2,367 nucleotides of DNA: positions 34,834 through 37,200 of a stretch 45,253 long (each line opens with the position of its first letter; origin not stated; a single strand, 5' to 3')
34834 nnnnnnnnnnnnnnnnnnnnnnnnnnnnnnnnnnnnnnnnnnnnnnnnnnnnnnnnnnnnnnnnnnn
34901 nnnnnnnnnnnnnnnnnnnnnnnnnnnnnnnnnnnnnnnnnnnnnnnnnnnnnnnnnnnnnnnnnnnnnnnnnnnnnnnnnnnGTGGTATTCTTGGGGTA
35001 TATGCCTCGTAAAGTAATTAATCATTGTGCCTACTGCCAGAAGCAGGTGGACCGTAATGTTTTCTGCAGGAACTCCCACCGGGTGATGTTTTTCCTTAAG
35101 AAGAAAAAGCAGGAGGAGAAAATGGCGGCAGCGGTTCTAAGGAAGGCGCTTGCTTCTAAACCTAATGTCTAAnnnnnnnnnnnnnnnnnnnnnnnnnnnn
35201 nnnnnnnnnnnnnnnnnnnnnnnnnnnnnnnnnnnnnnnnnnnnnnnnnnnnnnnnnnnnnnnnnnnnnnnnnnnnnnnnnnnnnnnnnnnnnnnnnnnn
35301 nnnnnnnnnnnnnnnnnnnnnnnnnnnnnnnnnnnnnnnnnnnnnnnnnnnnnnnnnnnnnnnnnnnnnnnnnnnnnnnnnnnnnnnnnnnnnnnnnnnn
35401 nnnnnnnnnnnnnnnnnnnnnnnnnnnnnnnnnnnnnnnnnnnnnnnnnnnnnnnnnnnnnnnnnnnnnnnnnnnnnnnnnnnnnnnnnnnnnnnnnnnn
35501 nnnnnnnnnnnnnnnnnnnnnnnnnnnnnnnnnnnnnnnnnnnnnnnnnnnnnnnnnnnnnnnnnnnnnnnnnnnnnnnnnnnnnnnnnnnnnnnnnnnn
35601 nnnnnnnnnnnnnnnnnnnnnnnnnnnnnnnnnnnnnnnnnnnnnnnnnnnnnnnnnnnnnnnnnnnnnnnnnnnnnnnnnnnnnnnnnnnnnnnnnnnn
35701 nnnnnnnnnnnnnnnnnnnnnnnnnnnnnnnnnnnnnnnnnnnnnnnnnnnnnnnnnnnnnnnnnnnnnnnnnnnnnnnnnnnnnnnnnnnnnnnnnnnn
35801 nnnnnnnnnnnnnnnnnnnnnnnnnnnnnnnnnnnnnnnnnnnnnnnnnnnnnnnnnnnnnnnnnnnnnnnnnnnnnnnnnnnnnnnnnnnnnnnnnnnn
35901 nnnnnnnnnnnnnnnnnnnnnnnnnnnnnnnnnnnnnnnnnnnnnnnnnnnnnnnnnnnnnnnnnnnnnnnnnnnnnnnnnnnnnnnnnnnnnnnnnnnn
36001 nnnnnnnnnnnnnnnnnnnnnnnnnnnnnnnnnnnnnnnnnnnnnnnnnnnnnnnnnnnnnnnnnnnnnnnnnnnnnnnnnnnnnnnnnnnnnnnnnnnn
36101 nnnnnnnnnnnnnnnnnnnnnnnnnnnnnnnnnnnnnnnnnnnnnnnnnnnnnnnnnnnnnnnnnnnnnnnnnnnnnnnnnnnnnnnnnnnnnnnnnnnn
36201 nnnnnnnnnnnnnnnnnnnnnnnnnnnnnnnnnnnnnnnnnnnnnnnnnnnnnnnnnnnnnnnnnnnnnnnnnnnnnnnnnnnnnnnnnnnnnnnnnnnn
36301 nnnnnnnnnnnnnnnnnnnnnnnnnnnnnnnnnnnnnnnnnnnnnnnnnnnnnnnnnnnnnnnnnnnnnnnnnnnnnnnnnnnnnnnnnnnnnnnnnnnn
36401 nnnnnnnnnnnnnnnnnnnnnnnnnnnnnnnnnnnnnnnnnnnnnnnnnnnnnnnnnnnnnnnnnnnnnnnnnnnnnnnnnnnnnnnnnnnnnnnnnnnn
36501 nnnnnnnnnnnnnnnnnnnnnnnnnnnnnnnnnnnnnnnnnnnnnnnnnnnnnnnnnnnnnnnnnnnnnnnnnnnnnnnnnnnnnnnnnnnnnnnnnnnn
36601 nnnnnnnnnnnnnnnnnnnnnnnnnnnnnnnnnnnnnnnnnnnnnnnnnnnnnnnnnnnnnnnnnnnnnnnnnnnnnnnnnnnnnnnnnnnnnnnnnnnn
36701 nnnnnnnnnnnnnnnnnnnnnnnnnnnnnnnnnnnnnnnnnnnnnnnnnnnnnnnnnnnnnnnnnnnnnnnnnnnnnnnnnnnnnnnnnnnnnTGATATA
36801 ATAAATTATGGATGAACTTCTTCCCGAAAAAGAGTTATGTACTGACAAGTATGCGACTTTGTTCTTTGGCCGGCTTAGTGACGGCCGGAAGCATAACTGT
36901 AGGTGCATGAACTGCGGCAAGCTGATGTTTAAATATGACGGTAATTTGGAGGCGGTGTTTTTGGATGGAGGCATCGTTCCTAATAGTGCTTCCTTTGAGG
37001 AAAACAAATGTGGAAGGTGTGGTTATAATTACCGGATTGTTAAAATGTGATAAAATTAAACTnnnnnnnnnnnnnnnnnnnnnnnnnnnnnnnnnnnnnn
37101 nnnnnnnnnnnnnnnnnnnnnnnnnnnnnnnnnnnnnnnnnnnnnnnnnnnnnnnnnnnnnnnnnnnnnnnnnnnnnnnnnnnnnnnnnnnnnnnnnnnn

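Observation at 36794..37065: Eight late genes lack an SD and carry TGnTATAAT-like elements 5-9 nt before the ATG (candidate leaderless transcripts)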

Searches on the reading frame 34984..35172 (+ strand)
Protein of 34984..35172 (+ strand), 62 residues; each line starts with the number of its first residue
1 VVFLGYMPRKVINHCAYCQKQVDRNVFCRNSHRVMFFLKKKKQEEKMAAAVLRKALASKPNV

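Call 96: search_protein_families(library=pfam, proteins=[window:34984-35172:+], max_evalue=0.05)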
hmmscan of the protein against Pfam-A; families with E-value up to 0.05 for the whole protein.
window:34984-35172:+ (62 aa): 2 families
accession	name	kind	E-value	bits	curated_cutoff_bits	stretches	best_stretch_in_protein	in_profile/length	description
PF12368.13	Rhodanese_C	-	0.0042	17.8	26.9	1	9-47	19-57/66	Rhodanase C-terminal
PF13931.11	Microtub_bind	-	0.013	16.6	25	1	19-46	79-106/138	Kinesin-associated microtubule-binding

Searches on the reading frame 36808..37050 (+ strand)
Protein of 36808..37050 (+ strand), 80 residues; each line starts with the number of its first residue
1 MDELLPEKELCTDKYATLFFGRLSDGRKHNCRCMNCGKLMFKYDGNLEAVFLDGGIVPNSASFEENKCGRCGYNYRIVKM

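Call 9: search_protein_families(library=phrogs, proteins=[window:36808-37050:+], max_evalue=0.001)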
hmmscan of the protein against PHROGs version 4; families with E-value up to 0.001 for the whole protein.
window:36808-37050:+ (80 aa): 0 families

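Call 10: search_protein_families(library=pfam, proteins=[window:36808-37050:+], max_evalue=0.001)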
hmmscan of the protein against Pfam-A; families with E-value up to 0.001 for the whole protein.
window:36808-37050:+ (80 aa): 0 families

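Call 96: search_protein_families(library=pfam, proteins=[window:36808-37050:+], max_evalue=0.05)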
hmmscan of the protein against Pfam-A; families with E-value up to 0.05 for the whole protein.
window:36808-37050:+ (80 aa): 1 family
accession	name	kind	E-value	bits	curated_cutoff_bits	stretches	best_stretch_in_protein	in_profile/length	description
PF16060.10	DUF4802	-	0.034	14.8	27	1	29-66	22-59/64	Domain of unknown function (DUF4802)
